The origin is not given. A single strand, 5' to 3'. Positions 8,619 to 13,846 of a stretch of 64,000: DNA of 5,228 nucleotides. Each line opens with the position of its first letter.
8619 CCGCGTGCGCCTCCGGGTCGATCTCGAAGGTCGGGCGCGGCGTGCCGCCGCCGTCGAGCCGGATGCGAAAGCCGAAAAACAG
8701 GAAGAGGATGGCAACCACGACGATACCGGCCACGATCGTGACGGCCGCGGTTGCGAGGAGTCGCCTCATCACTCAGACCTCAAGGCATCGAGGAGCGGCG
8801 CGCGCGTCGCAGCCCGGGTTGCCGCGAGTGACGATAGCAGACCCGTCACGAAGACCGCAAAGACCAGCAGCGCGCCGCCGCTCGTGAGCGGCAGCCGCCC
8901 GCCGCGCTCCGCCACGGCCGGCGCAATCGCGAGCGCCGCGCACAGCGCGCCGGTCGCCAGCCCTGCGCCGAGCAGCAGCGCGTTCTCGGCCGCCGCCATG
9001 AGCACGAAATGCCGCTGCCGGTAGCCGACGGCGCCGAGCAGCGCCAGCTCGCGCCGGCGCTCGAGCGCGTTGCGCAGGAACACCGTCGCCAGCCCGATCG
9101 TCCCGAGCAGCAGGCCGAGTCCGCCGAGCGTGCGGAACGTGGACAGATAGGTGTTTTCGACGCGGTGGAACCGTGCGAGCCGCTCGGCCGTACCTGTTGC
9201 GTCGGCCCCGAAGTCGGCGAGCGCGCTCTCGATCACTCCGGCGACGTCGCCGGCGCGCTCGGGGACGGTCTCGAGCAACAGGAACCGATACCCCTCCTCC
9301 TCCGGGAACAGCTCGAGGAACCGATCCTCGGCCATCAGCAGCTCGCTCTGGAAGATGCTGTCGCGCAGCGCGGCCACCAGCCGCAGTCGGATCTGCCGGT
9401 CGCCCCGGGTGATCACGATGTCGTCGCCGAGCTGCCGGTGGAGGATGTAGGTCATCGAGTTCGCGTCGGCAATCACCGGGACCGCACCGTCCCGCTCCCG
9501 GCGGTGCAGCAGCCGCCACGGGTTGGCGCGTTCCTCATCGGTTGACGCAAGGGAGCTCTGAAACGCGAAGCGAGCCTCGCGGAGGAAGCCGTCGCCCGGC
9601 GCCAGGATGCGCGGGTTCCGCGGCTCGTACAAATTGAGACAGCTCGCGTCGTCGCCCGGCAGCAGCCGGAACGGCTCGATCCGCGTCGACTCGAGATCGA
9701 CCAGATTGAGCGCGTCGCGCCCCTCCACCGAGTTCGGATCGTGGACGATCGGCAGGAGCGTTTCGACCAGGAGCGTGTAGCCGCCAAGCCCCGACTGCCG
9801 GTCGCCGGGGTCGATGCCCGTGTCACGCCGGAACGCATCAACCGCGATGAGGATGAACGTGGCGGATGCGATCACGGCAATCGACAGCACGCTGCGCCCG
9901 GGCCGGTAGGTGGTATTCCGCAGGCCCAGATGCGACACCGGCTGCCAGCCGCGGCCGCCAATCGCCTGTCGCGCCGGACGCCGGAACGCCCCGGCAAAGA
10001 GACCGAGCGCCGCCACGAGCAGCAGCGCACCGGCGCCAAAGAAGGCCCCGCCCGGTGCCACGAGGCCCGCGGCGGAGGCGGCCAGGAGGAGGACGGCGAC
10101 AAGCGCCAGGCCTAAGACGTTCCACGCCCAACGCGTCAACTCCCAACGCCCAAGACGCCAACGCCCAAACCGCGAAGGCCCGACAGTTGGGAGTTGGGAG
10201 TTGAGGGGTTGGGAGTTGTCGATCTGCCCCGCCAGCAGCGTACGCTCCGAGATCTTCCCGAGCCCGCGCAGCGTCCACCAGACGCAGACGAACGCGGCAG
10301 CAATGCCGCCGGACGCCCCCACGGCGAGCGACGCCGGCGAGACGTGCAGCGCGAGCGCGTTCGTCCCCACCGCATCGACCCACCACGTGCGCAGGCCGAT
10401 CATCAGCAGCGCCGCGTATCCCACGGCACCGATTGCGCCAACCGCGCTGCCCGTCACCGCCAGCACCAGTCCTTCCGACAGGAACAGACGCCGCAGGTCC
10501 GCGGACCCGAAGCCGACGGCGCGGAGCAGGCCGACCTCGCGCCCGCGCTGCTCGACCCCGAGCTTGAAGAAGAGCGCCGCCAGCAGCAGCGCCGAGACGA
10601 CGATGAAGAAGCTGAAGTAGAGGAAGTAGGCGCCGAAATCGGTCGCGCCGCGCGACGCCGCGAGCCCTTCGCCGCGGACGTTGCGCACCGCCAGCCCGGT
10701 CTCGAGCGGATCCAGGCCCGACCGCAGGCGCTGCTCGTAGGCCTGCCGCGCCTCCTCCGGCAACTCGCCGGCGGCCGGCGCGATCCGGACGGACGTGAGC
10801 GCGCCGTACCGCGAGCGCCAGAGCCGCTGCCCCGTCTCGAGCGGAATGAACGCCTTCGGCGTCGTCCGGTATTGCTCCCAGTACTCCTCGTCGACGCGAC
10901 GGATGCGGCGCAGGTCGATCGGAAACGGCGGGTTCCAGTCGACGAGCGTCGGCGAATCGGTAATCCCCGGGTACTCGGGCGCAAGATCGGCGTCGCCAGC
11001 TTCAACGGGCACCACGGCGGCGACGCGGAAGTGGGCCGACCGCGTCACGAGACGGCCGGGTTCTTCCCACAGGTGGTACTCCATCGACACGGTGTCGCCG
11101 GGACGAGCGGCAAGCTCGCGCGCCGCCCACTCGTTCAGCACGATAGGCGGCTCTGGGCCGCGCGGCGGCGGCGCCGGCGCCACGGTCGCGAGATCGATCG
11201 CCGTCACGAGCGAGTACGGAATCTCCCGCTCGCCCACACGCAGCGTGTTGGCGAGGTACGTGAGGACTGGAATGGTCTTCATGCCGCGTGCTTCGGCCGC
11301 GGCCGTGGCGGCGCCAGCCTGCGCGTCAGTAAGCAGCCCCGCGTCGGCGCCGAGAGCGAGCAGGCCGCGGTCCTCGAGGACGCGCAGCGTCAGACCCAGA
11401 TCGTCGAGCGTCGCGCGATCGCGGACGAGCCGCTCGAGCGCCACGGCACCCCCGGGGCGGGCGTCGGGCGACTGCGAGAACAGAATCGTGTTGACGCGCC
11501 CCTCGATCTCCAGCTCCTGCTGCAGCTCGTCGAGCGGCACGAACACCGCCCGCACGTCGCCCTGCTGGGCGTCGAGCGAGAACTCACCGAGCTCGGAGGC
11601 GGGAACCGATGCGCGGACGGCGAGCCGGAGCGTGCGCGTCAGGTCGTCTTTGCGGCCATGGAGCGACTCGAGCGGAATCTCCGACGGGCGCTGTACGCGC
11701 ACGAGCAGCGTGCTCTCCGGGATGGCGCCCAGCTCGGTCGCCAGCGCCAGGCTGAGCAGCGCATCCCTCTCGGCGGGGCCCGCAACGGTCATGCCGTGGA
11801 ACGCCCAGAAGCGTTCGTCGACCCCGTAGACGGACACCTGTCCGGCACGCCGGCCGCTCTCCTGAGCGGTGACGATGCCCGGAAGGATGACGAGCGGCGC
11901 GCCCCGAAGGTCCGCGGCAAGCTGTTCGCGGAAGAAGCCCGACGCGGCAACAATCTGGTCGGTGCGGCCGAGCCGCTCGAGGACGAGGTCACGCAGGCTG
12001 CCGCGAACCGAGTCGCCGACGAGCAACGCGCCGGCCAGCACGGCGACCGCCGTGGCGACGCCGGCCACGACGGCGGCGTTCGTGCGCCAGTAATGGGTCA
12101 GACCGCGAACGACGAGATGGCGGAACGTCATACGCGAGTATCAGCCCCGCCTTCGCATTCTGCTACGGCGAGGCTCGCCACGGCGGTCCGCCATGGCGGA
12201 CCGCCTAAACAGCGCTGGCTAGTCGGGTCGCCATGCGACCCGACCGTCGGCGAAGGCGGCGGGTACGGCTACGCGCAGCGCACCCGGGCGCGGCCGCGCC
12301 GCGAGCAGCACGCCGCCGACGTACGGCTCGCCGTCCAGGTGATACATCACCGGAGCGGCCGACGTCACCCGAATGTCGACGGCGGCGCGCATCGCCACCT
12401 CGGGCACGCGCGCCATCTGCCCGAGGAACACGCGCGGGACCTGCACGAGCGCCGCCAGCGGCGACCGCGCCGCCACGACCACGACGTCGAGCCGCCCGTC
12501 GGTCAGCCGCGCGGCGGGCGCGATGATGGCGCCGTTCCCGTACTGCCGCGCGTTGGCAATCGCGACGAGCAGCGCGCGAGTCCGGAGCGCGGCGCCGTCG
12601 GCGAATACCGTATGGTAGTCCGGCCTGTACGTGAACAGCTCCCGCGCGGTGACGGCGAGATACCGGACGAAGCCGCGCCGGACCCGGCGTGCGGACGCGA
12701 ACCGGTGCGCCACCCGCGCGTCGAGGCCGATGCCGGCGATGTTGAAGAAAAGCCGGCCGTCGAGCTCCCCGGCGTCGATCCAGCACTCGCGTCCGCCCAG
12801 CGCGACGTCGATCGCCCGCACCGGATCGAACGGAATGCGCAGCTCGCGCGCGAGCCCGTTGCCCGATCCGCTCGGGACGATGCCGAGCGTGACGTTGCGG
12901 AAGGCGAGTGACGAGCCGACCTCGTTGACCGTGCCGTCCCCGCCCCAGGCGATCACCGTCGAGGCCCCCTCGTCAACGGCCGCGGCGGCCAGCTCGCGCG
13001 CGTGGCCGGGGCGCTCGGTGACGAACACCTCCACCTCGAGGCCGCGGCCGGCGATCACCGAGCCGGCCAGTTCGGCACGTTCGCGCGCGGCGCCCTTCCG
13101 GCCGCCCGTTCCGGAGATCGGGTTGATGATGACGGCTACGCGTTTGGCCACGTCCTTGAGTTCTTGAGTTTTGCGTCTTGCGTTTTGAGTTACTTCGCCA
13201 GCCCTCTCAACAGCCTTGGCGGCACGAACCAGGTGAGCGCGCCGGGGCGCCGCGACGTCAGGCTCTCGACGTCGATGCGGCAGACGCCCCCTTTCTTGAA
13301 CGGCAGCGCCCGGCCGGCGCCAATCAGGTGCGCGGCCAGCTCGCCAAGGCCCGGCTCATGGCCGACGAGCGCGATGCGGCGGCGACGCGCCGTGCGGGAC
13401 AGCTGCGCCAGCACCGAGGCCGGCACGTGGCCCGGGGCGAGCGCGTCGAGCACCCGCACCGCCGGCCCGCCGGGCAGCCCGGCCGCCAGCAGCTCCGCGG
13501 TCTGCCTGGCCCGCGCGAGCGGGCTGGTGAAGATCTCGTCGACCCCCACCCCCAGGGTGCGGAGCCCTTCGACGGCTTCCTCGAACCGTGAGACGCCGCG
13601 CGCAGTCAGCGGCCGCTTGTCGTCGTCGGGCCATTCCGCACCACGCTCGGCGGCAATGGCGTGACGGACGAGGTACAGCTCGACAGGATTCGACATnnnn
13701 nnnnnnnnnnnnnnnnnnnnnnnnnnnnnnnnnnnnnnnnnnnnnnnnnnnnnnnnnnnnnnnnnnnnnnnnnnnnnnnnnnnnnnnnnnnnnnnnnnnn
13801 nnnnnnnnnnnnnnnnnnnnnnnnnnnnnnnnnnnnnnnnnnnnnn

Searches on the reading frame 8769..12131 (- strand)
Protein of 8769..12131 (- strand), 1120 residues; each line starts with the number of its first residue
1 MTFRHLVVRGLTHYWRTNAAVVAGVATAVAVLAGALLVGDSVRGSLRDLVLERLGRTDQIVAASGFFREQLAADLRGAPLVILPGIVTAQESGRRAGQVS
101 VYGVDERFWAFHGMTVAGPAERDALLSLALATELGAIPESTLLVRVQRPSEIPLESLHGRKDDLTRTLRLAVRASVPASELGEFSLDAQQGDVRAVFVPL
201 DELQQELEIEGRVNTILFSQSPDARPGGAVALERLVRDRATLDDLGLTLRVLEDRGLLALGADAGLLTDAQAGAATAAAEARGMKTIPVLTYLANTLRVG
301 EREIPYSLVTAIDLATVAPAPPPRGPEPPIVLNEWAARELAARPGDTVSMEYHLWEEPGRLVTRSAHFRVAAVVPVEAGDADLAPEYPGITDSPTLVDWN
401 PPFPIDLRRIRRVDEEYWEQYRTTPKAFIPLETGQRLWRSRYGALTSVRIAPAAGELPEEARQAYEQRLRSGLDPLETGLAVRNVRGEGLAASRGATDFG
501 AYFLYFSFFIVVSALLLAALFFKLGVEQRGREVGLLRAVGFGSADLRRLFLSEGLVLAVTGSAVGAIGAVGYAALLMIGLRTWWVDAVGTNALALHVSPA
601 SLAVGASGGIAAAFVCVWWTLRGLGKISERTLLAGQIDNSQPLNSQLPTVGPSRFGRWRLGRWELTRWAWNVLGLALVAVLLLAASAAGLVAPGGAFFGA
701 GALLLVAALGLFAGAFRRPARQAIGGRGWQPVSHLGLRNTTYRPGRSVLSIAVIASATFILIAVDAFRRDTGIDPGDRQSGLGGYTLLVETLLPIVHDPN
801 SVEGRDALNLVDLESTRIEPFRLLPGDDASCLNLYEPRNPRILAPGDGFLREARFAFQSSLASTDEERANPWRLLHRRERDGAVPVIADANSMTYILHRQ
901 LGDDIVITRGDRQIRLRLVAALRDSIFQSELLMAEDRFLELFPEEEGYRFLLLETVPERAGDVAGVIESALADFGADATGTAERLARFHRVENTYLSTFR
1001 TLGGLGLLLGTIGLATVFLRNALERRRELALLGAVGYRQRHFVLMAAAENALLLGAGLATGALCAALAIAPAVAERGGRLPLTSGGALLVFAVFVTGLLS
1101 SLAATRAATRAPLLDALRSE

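Call 54: search_protein_families(library=pfam, proteins=[window:8769-12131:-], max_evalue=0.001)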
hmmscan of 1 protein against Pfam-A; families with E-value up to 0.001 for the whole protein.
window:8769-12131:- (1120 aa): 1 family
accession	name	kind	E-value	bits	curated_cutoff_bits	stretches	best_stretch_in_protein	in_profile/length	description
PF02687.27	FtsX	-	6.6e-19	68.6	25.5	2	506-627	3-118/120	FtsX-like permease C-terminal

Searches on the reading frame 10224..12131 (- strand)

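Call 66: search_protein_families(library=pfam, proteins=[window:10224-12131:-], max_evalue=0.01)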
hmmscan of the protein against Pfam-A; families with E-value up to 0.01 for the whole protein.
window:10224-12131:- (636 aa): 1 family
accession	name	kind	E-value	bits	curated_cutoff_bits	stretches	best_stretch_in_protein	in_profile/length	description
PF02687.27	FtsX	-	2.8e-12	47.2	25.5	1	506-627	3-118/120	FtsX-like permease C-terminal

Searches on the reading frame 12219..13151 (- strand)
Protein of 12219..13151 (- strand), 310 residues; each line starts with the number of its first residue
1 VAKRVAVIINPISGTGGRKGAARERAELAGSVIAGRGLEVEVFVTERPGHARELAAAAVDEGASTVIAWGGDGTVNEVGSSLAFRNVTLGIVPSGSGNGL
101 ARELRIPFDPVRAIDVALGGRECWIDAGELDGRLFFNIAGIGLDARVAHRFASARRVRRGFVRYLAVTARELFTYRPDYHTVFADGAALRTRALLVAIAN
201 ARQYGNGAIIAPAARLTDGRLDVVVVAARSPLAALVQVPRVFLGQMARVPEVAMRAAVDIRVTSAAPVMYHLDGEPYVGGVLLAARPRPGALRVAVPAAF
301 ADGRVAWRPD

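Call 56: search_protein_families(library=pfam, proteins=[window:12219-13151:-], max_evalue=0.00001)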
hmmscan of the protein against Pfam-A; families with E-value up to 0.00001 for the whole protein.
window:12219-13151:- (310 aa): 2 families
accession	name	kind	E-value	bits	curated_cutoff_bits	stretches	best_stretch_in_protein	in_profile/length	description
PF19279.4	YegS_C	-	2e-30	106.1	27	1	140-295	4-157/158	YegS C-terminal NAD kinase beta sandwich-like domain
PF00781.29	DAGK_cat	-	1.8e-26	92.6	23.6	1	4-128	1-123/125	Diacylglycerol kinase catalytic domain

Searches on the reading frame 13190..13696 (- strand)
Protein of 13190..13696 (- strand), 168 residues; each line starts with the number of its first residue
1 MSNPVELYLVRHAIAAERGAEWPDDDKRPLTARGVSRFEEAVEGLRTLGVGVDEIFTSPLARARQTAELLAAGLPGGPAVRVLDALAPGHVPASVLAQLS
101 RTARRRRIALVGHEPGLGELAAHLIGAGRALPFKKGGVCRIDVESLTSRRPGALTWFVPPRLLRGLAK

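Call 56: search_protein_families(library=pfam, proteins=[window:13190-13696:-], max_evalue=0.00001)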
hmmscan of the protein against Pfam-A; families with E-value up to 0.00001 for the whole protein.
window:13190-13696:- (168 aa): 1 family
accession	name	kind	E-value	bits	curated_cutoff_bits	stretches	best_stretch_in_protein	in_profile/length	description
PF00300.27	His_Phos_1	-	9e-11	42.2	21.7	1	7-84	1-75/194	Histidine phosphatase superfamily (branch 1)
